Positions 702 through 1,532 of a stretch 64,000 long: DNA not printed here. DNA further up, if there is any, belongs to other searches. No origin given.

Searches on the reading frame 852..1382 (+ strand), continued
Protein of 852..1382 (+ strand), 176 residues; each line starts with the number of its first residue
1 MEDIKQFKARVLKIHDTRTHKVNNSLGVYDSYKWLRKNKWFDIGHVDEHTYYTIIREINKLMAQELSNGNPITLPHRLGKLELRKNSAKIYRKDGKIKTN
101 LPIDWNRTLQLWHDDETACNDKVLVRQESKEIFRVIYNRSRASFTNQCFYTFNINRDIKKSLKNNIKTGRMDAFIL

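Call 42: find_homologous_proteins(query=window:852-1379:+, max_evalue=0.00001)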
Query window:852-1379:+ (176 aa): 879 proteins with E <= 0.00001 among 895 candidates; the best 120 are listed.
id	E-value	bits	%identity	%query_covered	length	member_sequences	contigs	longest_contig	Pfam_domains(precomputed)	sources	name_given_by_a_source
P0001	8.2e-113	392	98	100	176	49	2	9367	-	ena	-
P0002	2.5e-80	286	72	99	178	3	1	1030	-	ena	-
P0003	2.5e-69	251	60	100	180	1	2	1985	-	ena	-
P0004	6.9e-66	239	60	97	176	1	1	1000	-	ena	-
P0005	1.1e-65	239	59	99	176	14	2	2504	-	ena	-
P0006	1.9e-65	238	59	97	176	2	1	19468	-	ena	-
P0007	3.2e-65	237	59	97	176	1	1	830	-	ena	-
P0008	3.8e-64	234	58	98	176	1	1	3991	-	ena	-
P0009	4.9e-64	233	61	97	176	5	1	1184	-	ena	-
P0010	1.4e-63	232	59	98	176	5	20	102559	-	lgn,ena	-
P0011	2.3e-62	228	59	97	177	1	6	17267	-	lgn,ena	-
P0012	1.4e-61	225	59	97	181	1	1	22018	-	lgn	-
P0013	2.3e-61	225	56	99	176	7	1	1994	-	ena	-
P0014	3.8e-61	224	56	97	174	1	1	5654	-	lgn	-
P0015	6.0e-61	223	58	97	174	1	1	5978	-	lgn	-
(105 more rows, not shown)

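Call 43: find_encoding_contigs(protein=P0002, flank=10000, max_places=3)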
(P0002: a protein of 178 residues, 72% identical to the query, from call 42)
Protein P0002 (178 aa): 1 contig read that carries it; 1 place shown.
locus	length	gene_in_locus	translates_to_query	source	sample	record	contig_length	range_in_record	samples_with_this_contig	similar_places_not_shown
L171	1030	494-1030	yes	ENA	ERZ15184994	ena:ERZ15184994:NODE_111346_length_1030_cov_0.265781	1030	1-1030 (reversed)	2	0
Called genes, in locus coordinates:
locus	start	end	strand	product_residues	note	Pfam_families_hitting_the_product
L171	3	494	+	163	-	?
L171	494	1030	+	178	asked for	?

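Call 44: find_encoding_contigs(protein=P0003, flank=10000, max_places=3)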
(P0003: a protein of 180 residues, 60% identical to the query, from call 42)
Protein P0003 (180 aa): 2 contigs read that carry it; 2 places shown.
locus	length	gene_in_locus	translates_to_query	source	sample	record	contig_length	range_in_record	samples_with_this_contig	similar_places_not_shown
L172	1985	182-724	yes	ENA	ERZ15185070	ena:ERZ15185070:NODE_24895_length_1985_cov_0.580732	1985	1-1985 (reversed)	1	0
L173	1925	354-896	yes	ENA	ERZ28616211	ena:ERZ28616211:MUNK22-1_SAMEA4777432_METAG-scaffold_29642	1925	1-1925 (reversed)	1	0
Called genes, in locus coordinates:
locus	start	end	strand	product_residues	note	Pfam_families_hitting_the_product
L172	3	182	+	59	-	?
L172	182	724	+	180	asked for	-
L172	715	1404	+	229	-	PF24228:CrAss_Ring_1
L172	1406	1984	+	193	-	?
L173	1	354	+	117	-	?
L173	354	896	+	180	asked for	-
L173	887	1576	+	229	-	PF24228:CrAss_Ring_1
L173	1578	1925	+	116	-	?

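Call 45: find_encoding_contigs(protein=P0001, flank=10000, max_places=3)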
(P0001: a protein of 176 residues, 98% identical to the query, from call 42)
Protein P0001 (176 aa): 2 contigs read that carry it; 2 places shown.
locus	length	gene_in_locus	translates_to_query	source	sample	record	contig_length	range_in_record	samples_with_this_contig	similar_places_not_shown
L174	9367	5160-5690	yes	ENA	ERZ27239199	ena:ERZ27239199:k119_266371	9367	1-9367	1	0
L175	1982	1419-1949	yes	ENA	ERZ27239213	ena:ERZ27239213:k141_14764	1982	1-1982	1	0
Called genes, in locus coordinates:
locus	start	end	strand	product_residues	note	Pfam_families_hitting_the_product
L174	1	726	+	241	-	?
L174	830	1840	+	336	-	-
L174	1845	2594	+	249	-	PF25710:CrAss_Ring_3_4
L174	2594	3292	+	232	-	PF25710:CrAss_Ring_3_4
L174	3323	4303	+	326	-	PF25650:crAss_AuxCP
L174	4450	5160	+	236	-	PF25702:CrAss_Ring_2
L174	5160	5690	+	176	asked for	-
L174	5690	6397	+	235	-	PF24228:CrAss_Ring_1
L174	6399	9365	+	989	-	?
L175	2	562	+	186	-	?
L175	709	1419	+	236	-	PF25702:CrAss_Ring_2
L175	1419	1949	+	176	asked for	-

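Call 59: predict_structure(alignment_id=A2)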
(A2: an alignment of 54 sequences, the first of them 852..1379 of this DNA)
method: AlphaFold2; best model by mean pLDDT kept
length: 176 residues; sequences in the alignment: 54
mean_pLDDT: 67.1   pTM: 0.41
mean pLDDT of the five models: 67.1, 66.0, 65.2, 62.9, 57.9
residues with pLDDT >= 90: 1; 70-90: 89; 50-70: 72; < 50: 14
segments of 3 or more residues with pLDDT < 50: 20-28, 174-176
pLDDT, mean of each block of 10 residues (from residue 1): 84 71 41 55 62 72 76 65 71 77 78 81 63 63 56 66 70 50
secondary structure, 60 per line:
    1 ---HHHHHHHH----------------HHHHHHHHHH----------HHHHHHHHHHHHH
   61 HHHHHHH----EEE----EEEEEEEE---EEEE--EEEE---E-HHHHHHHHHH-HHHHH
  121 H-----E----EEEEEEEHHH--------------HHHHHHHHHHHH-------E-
elements in order: H4-11 H28-37 H48-67 E72-74 E79-86 E90-93 E96-99 H105-114 H116-121 E132-138 H156-167

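Call 61: fold_search(model_id=the predicted structure, library=pdb)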
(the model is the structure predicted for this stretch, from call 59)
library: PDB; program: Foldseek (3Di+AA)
matches with E <= 10: 102; with E <= 0.001: 0
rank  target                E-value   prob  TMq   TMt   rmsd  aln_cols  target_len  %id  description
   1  3rhi_C                2.0e-02  0.97  0.32  0.54   4.9       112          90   10  DNA-binding protein HU from Bacillus anthracis (released 2011-04-20)
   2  3rhi_A                3.8e-02  0.94  0.30  0.52   4.9       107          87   10  DNA-binding protein HU from Bacillus anthracis (released 2011-04-20)
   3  1p71_B                3.8e-02  0.92  0.29  0.50  15.9       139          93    9  Anabaena HU-DNA corcrystal structure (TR3) (released 2003-05-13)
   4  5lvt_A                4.9e-02  0.98  0.28  0.50   3.7        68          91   13  Structure of HU protein from Lactococcus lactis (released 2017-10-25)
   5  9a4h_B                5.2e-02  0.69  0.25  0.42  17.2       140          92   11  Integrative model of ACP-DBH1 by crosslinking MS and deep learning (released 2024-09-18)
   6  4pt4_A                8.0e-02  0.66  0.28  0.46  18.2       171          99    8  Crystal structure Analysis of N terminal region containing the dimerization domain and DNA binding domain of HU protei (released 2014-05-21)
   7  5l8z                  9.0e-02  0.84  0.29  0.47   5.7       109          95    9  Structure of thermostable DNA-binding HU protein from micoplasma Spiroplasma melliferum (released 2016-06-22)
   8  8flj_F                9.6e-02  0.95  0.33  0.55   3.9       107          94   10  Cas1-Cas2/3 integrase and IHF bound to CRISPR leader, repeat and foreign DNA (released 2023-09-06)
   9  1p71_A                9.6e-02  0.80  0.29  0.49  16.1       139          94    9  Anabaena HU-DNA corcrystal structure (TR3) (released 2003-05-13)
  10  2ndp_MODEL_1_A        1.3e-01  0.75  0.33  0.51   5.2       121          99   10  Structure of DNA-binding HU protein from micoplasma Mycoplasma gallisepticum (released 2016-11-09)
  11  3rhi_B                1.9e-01  0.69  0.31  0.53   5.0       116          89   10  DNA-binding protein HU from Bacillus anthracis (released 2011-04-20)
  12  1ihf_A                2.0e-01  0.69  0.31  0.50   5.4       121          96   11  INTEGRATION HOST FACTOR/DNA COMPLEX (released 1997-02-12)
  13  8snb_1K               2.0e-01  0.33  0.28  0.28  16.0       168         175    9  atomic model of sea urchin sperm doublet microtubule (48-nm periodicity) (released 2023-06-28)
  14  2np2_A                2.1e-01  0.63  0.31  0.49   7.0       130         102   12  Hbb-DNA complex (released 2007-02-27)
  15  1p51_A                2.3e-01  0.75  0.32  0.54   4.6       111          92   10  Anabaena HU-DNA cocrystal structure (AHU6) (released 2003-05-13)
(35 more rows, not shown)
